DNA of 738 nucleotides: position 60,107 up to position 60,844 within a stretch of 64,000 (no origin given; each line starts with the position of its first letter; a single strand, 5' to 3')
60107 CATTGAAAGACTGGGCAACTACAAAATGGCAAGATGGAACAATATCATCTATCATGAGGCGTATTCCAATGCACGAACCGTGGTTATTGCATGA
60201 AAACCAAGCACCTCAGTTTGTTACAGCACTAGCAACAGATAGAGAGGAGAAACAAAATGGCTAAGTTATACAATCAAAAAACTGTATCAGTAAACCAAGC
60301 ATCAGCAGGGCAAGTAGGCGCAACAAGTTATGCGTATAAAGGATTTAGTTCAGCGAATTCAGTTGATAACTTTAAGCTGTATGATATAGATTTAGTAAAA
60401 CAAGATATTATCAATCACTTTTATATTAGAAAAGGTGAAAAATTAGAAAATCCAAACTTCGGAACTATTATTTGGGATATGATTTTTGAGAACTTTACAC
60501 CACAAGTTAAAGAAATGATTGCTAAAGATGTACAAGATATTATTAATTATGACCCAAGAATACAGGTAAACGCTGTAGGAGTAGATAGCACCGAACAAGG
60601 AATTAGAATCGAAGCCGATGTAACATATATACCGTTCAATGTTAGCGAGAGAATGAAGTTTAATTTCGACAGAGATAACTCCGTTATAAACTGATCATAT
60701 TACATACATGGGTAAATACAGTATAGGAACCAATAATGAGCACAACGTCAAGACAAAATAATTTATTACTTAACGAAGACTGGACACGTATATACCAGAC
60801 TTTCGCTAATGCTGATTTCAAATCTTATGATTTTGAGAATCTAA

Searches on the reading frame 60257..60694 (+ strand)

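Call 55: search_protein_families(library=pfam, proteins=[window:60257-60694:+], max_evalue=0.001)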
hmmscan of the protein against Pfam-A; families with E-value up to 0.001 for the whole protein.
window:60257-60694:+ (145 aa): 1 family
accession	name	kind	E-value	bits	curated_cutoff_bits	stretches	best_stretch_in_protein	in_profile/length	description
PF04965.19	GPW_gp25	-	1.9e-08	34.5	27.2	1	47-120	7-78/96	Baseplate wedge protein gp25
